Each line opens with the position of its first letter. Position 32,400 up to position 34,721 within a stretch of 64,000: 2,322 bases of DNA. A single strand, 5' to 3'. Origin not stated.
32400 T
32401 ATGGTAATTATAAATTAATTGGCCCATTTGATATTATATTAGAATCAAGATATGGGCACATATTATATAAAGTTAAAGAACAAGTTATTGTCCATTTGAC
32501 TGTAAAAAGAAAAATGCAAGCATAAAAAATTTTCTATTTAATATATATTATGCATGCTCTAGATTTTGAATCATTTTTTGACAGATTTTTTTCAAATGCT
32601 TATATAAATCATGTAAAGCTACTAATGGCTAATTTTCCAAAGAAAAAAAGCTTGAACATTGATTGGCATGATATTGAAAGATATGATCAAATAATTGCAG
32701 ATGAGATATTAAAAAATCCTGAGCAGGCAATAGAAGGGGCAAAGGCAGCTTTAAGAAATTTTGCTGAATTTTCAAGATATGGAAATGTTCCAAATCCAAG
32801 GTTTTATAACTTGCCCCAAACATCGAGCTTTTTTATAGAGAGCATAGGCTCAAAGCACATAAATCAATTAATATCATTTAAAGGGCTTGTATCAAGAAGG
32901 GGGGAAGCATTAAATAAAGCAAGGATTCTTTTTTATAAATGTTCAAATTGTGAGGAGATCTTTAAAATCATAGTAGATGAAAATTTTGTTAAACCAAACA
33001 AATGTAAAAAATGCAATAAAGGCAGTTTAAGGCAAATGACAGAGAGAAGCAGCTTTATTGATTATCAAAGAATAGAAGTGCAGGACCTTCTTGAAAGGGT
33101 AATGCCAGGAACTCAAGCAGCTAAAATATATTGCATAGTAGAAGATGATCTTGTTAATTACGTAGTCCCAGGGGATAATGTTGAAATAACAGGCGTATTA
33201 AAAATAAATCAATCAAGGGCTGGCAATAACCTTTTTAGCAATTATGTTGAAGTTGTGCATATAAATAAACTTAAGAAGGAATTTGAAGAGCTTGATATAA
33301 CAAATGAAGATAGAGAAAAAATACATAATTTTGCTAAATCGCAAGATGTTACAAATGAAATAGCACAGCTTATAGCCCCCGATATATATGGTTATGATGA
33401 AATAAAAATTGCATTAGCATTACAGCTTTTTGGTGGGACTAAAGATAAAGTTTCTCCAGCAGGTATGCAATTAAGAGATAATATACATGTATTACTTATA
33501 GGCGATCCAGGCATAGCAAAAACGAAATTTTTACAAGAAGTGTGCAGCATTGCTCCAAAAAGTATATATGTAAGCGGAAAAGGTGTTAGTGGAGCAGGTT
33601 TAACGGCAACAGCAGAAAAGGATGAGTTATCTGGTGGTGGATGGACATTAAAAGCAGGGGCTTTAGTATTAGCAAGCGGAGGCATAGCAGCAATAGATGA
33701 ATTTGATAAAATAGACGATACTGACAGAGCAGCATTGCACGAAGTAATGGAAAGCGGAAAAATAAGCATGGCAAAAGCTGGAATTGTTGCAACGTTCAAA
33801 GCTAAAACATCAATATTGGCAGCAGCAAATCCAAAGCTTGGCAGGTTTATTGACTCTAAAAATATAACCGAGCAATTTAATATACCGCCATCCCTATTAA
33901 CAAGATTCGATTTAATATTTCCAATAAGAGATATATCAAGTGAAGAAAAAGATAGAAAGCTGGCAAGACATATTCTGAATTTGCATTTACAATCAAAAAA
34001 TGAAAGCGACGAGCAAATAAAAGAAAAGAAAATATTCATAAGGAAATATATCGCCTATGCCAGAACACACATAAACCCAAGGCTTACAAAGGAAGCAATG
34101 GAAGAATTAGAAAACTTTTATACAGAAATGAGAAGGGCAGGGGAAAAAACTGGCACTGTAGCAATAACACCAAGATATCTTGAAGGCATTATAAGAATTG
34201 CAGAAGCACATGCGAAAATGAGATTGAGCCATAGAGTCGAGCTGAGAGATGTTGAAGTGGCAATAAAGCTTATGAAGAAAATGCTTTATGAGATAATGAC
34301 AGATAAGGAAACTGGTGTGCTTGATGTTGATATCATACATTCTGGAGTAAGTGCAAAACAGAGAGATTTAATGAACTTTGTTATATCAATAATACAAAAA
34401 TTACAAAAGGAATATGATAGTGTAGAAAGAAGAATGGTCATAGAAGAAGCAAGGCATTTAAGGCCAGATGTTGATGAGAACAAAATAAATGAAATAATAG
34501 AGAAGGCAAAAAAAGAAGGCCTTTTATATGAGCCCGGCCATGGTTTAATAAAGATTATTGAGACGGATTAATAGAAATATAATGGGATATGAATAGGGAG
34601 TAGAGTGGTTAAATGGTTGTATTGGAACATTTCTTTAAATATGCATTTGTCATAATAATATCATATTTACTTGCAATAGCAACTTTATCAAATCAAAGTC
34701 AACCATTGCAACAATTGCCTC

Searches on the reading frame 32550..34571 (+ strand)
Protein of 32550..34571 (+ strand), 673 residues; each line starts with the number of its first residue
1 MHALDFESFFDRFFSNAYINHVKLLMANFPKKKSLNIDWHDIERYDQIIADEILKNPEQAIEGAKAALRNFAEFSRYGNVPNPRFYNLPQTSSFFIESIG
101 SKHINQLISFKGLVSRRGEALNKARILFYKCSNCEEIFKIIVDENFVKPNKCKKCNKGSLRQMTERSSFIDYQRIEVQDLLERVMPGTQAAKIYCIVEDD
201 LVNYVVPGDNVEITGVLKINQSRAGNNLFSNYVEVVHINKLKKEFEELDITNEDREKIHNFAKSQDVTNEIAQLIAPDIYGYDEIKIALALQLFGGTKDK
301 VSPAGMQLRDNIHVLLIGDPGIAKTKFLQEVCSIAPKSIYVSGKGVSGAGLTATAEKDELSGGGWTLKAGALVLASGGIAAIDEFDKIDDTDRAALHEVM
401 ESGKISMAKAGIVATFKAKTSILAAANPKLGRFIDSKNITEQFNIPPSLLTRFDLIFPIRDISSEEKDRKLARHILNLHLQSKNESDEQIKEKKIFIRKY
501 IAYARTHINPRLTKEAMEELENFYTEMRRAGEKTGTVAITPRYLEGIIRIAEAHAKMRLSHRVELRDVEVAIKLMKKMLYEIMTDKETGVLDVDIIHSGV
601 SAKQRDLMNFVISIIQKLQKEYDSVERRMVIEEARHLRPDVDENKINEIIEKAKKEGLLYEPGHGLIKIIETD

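Call 64: search_protein_families(library=pfam, proteins=[window:32550-34571:+], max_evalue=0.0001)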
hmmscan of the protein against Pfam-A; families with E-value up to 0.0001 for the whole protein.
window:32550-34571:+ (673 aa): 7 families
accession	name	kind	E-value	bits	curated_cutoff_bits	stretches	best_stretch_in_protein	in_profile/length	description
PF00493.29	MCM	-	7e-86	287.4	23.3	1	255-479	2-224/224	MCM P-loop domain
PF17855.7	MCM_lid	-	2.9e-28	98.6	27.4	1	496-578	2-86/87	MCM AAA-lid domain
PF17207.9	MCM_OB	-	5.9e-27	94.4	24.8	1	98-220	4-125/126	MCM OB domain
PF01078.27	Mg_chelatase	-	3.3e-10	40.2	20.3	1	354-429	84-159/207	Magnesium chelatase, subunit ChlI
PF21120.3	MCM_WH_arc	-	3.4e-07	30.6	26.1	1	606-668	1-63/63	Archaeal MCM, winged-helix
PF07728.20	AAA_5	-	3.9e-07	30.6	22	1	313-429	1-124/139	AAA domain (dynein-related subfamily)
PF14551.11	MCM_N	-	9e-07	29.7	24.9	1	6-73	4-74/95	MCM N-terminal domain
